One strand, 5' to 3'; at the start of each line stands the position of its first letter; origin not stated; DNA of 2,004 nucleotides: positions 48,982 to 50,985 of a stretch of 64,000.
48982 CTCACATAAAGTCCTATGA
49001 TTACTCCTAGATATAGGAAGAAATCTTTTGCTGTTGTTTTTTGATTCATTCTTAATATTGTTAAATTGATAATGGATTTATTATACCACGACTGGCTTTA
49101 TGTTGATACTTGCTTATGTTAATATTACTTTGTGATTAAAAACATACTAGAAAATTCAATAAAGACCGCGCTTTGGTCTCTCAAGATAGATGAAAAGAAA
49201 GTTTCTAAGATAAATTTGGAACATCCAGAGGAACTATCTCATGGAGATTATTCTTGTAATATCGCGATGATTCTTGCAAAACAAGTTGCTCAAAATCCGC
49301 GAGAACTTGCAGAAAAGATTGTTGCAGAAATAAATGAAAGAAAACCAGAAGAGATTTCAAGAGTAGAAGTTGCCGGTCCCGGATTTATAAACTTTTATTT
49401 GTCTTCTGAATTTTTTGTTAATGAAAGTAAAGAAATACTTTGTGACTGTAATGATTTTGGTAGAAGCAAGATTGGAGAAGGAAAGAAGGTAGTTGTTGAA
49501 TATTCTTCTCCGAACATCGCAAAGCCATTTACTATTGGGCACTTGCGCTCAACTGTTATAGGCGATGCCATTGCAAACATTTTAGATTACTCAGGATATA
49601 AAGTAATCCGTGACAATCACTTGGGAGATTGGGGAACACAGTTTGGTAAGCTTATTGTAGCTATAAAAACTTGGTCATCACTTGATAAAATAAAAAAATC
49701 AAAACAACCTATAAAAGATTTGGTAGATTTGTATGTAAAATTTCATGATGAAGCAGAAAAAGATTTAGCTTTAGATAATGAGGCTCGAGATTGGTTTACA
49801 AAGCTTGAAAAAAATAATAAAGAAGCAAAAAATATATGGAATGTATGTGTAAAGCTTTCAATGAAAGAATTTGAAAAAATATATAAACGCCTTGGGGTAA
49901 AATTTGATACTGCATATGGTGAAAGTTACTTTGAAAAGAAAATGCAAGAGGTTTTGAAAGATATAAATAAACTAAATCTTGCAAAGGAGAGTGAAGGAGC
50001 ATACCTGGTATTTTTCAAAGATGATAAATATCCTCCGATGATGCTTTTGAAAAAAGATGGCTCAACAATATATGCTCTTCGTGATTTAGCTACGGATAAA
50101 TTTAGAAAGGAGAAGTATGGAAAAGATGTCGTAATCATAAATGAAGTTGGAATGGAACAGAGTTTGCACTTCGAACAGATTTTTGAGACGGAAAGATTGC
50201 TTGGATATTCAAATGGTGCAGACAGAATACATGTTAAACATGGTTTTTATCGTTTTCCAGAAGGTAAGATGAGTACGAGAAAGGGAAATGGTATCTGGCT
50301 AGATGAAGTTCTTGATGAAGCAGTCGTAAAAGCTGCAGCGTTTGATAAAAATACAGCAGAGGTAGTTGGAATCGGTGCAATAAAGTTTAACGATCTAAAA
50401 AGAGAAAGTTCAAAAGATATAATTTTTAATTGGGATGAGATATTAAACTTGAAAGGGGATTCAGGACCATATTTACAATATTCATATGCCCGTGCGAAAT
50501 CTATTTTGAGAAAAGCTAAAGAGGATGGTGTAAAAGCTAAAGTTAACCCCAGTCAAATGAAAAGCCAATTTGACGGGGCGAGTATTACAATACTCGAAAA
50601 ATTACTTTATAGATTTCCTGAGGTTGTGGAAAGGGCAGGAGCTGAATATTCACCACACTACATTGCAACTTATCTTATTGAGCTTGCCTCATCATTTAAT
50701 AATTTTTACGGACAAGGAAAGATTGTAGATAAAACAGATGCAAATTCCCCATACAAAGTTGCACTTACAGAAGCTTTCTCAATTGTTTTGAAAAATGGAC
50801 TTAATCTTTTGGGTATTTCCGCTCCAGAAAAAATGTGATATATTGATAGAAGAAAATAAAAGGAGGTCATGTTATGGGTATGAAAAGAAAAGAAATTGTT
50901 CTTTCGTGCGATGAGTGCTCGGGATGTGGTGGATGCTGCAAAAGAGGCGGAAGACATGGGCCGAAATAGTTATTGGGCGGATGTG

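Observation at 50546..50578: argS copy of the in-frame family B element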

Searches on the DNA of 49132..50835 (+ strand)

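Call 65: search_with_rna_model(model_id=R1, sources=[L001, L002, L003, L004, L005, L006, L007, L008, L009, L010, L011, L012, L013, L014, L015, L016, L017, L018, L019, L020, L021, L022, L023, L025, L026, L027, L028, L029, L030, L031, L032, L033, L034, L035, L036, L037, L038, L039, L040, L041, L042, L043, L044, L045, L046, L047, L048, L049, L050, L052, L053, L054, L055, L056, L057, L058, L059, L060, L061, L062, L064, L065, L067, L068, L069, L070, L071, L072, L073, L074, L075, L077, L078, L079, L080, L081, L082, L083, L085, L086, L087, L088, L168, L169, L170, L171, window], max_evalue=0.05, make_alignment=true)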
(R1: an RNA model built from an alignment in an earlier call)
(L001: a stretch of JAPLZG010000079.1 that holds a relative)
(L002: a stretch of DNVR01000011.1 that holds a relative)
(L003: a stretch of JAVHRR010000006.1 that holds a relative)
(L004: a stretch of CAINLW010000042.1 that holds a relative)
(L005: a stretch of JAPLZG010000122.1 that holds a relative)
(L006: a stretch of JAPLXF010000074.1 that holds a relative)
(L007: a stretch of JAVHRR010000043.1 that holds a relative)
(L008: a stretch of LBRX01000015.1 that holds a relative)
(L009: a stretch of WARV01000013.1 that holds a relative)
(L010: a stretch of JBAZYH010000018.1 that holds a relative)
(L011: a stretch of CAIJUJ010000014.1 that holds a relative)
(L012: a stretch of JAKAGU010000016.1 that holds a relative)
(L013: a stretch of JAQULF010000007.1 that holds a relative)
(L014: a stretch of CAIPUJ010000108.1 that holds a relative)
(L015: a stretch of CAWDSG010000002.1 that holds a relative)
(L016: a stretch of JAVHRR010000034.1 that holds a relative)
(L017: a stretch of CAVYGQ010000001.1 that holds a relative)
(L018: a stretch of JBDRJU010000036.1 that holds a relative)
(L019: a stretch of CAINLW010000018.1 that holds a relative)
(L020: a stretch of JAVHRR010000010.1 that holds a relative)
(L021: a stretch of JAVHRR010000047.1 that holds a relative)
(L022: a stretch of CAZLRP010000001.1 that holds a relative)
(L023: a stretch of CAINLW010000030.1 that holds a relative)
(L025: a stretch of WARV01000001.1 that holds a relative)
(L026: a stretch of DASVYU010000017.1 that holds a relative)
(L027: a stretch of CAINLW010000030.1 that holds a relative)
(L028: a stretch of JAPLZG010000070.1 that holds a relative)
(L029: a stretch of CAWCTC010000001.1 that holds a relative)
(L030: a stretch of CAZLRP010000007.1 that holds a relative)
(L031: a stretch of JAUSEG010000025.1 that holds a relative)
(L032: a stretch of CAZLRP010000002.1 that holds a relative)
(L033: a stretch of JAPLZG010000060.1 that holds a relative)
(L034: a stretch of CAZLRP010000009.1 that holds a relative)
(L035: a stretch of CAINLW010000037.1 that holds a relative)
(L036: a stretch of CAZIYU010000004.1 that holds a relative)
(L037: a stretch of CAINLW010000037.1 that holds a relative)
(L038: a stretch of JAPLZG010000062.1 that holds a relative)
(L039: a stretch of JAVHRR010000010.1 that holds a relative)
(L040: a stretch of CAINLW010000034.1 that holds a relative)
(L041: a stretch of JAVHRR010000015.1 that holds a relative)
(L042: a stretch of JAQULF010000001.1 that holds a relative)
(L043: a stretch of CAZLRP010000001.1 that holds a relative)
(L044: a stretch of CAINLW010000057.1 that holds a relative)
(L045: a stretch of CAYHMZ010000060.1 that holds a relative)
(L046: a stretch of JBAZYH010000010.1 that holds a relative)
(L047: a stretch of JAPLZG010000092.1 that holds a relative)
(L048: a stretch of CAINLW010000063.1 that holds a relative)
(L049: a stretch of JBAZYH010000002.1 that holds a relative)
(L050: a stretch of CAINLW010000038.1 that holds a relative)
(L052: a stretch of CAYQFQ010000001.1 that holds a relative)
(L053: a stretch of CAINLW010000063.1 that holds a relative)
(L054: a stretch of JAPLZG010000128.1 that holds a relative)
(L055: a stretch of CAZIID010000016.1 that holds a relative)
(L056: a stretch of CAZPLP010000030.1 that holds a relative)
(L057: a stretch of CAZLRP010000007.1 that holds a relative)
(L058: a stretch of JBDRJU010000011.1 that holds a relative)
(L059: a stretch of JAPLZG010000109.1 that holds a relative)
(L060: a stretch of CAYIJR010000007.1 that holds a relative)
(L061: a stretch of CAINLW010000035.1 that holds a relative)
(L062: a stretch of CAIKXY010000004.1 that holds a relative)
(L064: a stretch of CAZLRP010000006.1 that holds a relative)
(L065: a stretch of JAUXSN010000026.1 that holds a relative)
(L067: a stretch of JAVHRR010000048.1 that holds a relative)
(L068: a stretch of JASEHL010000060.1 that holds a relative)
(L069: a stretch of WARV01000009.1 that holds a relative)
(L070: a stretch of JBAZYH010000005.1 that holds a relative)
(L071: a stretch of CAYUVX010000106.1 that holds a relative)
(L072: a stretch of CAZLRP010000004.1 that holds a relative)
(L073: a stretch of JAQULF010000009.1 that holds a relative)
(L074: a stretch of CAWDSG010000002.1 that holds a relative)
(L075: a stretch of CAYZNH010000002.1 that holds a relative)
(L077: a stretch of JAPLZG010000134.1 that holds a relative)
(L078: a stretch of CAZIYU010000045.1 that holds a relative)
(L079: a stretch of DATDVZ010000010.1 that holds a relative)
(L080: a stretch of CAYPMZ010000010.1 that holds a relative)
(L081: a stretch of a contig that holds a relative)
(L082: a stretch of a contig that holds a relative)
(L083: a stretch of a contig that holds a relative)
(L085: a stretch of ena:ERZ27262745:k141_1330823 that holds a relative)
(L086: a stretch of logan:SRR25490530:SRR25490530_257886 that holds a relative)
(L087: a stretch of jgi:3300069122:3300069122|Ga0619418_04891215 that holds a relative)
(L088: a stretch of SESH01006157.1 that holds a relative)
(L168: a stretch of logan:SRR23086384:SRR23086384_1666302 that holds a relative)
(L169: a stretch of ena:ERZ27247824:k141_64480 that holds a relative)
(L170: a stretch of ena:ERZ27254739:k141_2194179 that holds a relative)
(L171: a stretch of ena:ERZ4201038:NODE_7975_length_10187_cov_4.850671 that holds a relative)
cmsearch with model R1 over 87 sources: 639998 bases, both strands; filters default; matches with E-value up to 0.05: 128.
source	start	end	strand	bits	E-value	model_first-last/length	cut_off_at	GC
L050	5500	5538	-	64.2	4.6e-11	1-39/39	no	0.41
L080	3035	3073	-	64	5.2e-11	1-39/39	no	0.41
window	17472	17510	+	63.9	5.6e-11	1-39/39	no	0.46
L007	7945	7983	+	63.8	5.7e-11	1-39/39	no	0.44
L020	1356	1394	+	63.8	5.7e-11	1-39/39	no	0.44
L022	80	118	-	63.8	5.7e-11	1-39/39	no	0.44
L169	2779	2817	+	63.8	5.7e-11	1-39/39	no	0.44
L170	1834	1872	+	63.8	5.7e-11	1-39/39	no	0.44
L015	3736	3774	+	63.8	5.8e-11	1-39/39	no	0.41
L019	4977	5015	+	63.5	6.8e-11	1-39/39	no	0.36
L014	1793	1831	-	63.3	7.4e-11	1-39/39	no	0.41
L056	1476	1514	-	63.2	7.8e-11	1-39/39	no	0.41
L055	4440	4478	+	63.2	7.9e-11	1-39/39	no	0.38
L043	4855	4893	-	63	8.6e-11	1-39/39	no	0.44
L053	5654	5692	-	63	8.6e-11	1-39/39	no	0.44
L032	7177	7215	+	63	8.7e-11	1-39/39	no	0.46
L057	5845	5883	+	63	8.7e-11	1-39/39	no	0.46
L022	578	616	-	62.9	8.9e-11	1-39/39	no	0.46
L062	2936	2974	+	62.7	9.9e-11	1-39/39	no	0.41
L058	1461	1499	-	62.6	1.1e-10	1-39/39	no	0.44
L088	1434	1472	+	62.5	1.1e-10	1-39/39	no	0.44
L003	7950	7988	-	62.4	1.1e-10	1-39/39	no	0.41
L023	6277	6315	+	62.4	1.2e-10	1-39/39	no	0.49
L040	342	380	+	62.4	1.2e-10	1-39/39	no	0.36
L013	1441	1479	-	61.7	1.6e-10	1-39/39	no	0.36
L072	1732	1770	-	61.6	1.7e-10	1-39/39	no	0.46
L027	4591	4629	+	61.6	1.8e-10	1-39/39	no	0.49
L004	1050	1088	-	61.4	1.9e-10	1-39/39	no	0.44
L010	3469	3507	-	61.1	2.2e-10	1-39/39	no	0.38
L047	5745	5783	+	61.1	2.3e-10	1-39/39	no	0.44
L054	5934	5972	+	61.1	2.3e-10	1-39/39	no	0.44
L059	25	63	+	61.1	2.3e-10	1-39/39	no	0.44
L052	7715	7753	-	61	2.4e-10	1-39/39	no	0.44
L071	2740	2778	-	61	2.4e-10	1-39/39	no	0.41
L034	4526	4564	+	61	2.4e-10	1-39/39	no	0.49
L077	1707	1745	-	60.9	2.5e-10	1-39/39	no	0.46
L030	2508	2546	+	60.8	2.6e-10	1-39/39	no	0.49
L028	1178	1216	-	60.5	3e-10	1-39/39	no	0.41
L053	4337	4375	-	60.4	3.2e-10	1-39/39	no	0.46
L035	2382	2420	-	60.2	3.5e-10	1-39/39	no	0.38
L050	5647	5685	-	60.1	3.7e-10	1-39/39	no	0.44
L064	3634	3672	-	60.1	3.7e-10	1-39/39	no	0.51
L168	491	529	+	59.8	4.3e-10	1-39/39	no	0.49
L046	4697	4735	-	59.8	4.3e-10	1-39/39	no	0.38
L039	841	879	-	59.7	4.5e-10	1-39/39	no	0.46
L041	7530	7568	-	59.5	5.1e-10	1-39/39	no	0.41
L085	2246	2284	+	59.4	5.4e-10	1-39/39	no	0.51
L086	1973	2011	+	59.2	6.1e-10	1-39/39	no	0.46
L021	6117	6155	-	59.1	6.1e-10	1-39/39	no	0.38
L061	6654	6692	+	58.8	7.4e-10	1-39/39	no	0.44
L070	483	521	-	58.3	9.4e-10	1-39/39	no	0.38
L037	6424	6462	-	58.2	1e-09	1-39/39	no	0.46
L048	700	738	+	57.7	1.2e-09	1-39/39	no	0.54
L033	6409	6447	+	57.3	1.6e-09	1-39/39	no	0.44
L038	1210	1248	+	57.3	1.6e-09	1-39/39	no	0.44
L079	7499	7537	-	57.2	1.7e-09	1-39/39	no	0.46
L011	2561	2599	+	56.8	2e-09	1-39/39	no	0.33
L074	1289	1327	+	56.3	2.6e-09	1-39/39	no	0.49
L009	1499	1537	-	56.3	2.6e-09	1-39/39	no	0.46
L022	6763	6801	-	56.3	2.6e-09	1-39/39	no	0.38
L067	1140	1178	+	56.1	2.9e-09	1-39/39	no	0.54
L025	7525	7563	-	55.8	3.3e-09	1-39/39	no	0.44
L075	6609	6647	-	55.7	3.6e-09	1-39/39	no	0.44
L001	5731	5769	-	55.5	3.9e-09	1-39/39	no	0.41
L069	5396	5434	-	55.2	4.4e-09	1-39/39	no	0.49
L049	6418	6456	+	55.1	4.7e-09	1-39/39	no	0.46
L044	4842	4880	-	55.1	4.8e-09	1-39/39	no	0.51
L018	4317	4355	-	54.9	5.2e-09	1-39/39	no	0.44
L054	2066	2104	+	53.8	9.3e-09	1-39/39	no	0.49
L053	3947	3985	-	53.7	9.6e-09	1-39/39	no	0.49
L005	395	433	+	52.7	1.6e-08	1-39/39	no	0.51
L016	2203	2241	+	52.3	2e-08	1-39/39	no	0.49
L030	7554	7592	+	52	2.2e-08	1-39/39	no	0.46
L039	1154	1192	+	51.7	2.7e-08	1-39/39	no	0.51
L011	2974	3012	-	50.9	4e-08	1-39/39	no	0.46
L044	4921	4959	+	50.7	4.5e-08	1-39/39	no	0.33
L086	2302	2340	-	50.5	5e-08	1-39/39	no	0.38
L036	6129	6167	-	50.5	5e-08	1-39/39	no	0.46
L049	5883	5921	-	50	6.4e-08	1-39/39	no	0.38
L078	482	523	-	49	1e-07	1-39/39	no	0.43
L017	2361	2428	+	47.9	1.8e-07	1-39/39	no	0.37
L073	5223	5262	+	45.6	5.9e-07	1-39/39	no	0.45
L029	1148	1193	+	44.7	9.2e-07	1-39/39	no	0.46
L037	6743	6780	+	43.9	1.4e-06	1-39/39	no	0.47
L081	4520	4560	-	42.8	2.5e-06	1-39/39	no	0.46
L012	2838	2900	+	42.3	3.1e-06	1-39/39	no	0.3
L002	3038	3083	-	42.2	3.3e-06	1-39/39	no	0.5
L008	4914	4959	+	42.2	3.3e-06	1-39/39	no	0.5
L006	7324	7383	+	41.9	3.8e-06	1-39/39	no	0.57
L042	2990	3029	+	41.6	4.5e-06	1-39/39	no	0.45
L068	2897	2939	+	41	6.1e-06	1-39/39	no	0.58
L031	2043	2094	+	39.9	1.1e-05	1-39/39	no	0.48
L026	3120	3183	+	39.7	1.2e-05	1-39/39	no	0.52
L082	578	639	+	36.6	5.6e-05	1-39/39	no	0.5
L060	7108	7172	+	35.6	9.6e-05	1-39/39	no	0.38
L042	639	677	+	35.2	0.00012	1-39/39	no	0.49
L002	2189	2234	-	35.1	0.00013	1-39/39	no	0.46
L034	7670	7708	-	33.9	0.00022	1-39/39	no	0.54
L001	5805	5869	+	30.7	0.0011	1-39/39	no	0.45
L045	2830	2887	+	29.9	0.0017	1-39/39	no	0.6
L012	2837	2899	-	29.9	0.0017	1-39/39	no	0.3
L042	638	676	-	29.8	0.0018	1-39/39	no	0.49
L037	6742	6779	-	28.8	0.0031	1-39/39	no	0.47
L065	1701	1743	-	27.7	0.0052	1-39/39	no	0.51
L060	7107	7171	-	27.2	0.0068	1-39/39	no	0.38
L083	2762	2819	+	26.6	0.0091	1-39/39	no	0.59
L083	2761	2818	-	26.2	0.012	1-39/39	no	0.57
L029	1086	1150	-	26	0.012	1-39/39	no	0.31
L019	4976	5014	-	26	0.013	1-39/39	no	0.36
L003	7951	7989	+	26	0.013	1-39/39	no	0.41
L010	3470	3508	+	25.6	0.016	1-39/39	no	0.41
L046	4698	4736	+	25.4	0.017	1-39/39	no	0.38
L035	2383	2421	+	25.3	0.018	1-39/39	no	0.38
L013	1442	1480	+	24.8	0.023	1-39/39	no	0.36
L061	6653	6691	-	24.7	0.024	1-39/39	no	0.46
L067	1139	1177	-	24.6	0.026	1-39/39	no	0.51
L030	7553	7591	-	24.4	0.029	1-39/39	no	0.44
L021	6118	6156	+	24.4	0.029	1-39/39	no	0.41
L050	5501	5539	+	24.2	0.031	1-39/39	no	0.41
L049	6417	6455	-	23.9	0.036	1-39/39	no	0.46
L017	2360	2427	-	23.9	0.036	1-39/39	no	0.37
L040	341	379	-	23.8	0.038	1-39/39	no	0.38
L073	5222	5261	-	23.6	0.043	1-39/39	no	0.45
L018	4318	4356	+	23.5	0.045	1-39/39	no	0.41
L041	7531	7569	+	23.4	0.048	1-39/39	no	0.44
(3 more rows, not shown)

Alignment A2: 128 matches aligned to the model, 77 columns, each read 5' to 3' on its own strand. Consensus structure (alignment columns), stored with it:
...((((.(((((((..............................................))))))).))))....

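Call 79: search_rna_families(source=window, start=50480, end=50640, threshold=evalue, max_evalue=5)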
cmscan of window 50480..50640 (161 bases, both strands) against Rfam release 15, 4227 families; matches with E-value up to 5: 0.
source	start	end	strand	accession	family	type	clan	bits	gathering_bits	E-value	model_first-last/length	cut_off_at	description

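Call 84: search_with_rna_model(model_id=R1, sources=[L089, L090, L091, L092, L093, L094, L095, L096, L097, L098, L099, L100, L101, L102, L103, L104, L105, L106, L107, L108, L109, L110, L111, L112, L113, L114, L115, L116, L117, L118, L119, L120, L121, L122, L123, L124, L125, L126, L127, L128, L129, L130, L131, L132, L133, L134, L135, L136, L137, L138, L139, L140, L141, L142, L143, L144, L145, L146, L147, L148, L149, L150, L151, L152, L153, L154, L155, L156, L157, L158, L159, L160, L161, L162, L163, L164, L165, L166, L167], max_evalue=0.05, show_alignments=8)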
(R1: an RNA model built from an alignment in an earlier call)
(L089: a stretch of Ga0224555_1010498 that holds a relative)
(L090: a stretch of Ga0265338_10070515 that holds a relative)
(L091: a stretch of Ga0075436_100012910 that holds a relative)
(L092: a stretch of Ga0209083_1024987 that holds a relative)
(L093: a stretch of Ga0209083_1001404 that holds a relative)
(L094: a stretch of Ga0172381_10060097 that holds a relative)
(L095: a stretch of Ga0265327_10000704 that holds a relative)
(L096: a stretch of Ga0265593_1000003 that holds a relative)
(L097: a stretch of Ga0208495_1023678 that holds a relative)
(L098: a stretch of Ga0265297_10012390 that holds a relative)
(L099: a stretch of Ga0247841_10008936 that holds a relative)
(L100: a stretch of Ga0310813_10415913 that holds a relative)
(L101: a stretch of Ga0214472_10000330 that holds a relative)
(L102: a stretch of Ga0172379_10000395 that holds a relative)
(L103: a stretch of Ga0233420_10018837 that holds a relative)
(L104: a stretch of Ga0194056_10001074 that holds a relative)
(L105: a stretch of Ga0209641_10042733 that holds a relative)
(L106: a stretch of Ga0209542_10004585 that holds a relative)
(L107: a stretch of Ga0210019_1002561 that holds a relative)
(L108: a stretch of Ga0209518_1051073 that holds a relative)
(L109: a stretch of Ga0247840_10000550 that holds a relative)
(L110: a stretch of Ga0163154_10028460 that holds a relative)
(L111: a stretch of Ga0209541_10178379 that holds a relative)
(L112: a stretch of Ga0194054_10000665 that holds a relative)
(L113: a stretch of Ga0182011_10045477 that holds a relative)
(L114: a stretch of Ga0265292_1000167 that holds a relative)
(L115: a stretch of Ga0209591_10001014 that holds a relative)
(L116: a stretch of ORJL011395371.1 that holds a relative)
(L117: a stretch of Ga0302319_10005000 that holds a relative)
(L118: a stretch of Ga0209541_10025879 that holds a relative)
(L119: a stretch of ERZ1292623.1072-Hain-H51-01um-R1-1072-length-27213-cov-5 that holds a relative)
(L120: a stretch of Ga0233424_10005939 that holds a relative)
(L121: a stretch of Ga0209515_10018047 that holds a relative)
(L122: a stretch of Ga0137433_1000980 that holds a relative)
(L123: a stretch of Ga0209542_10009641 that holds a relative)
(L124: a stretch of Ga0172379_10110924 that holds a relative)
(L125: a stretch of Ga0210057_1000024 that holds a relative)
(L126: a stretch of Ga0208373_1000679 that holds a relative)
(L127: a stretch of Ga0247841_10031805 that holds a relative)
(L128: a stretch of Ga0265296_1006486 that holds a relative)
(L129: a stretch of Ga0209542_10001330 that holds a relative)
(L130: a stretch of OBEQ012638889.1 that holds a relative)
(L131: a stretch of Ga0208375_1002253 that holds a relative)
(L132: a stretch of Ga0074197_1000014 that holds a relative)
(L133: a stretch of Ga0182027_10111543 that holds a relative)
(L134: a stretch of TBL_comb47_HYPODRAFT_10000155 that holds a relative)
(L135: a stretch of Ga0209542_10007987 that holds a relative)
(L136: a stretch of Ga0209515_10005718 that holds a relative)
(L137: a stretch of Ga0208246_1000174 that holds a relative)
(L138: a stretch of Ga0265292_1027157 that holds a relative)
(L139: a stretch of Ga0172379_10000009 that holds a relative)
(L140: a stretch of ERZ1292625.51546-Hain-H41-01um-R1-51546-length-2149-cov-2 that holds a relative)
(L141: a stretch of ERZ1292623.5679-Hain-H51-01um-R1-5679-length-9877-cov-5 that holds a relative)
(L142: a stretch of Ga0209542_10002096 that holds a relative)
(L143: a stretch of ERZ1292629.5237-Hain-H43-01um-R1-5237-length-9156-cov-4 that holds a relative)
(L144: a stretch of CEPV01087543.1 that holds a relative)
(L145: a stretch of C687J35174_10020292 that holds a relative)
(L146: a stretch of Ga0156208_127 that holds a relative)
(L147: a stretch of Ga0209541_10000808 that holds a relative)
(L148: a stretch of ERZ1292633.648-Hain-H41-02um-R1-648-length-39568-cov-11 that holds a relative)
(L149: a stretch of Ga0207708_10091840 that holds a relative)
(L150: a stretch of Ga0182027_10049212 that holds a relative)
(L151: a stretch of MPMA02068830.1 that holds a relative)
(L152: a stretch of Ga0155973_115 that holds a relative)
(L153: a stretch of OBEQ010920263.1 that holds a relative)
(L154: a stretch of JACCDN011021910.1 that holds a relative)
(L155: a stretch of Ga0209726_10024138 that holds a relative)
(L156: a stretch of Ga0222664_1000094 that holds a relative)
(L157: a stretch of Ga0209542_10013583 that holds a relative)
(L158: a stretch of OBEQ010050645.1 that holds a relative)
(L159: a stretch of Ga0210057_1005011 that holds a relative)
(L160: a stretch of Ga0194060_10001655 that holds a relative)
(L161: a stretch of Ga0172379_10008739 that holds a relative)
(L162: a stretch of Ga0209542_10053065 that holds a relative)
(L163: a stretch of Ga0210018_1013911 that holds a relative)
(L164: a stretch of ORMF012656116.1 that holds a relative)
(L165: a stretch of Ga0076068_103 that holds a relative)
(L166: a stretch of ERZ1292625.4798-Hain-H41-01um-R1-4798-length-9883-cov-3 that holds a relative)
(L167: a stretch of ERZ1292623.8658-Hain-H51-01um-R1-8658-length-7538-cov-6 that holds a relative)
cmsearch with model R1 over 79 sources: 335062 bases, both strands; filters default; matches with E-value up to 0.05: 0.
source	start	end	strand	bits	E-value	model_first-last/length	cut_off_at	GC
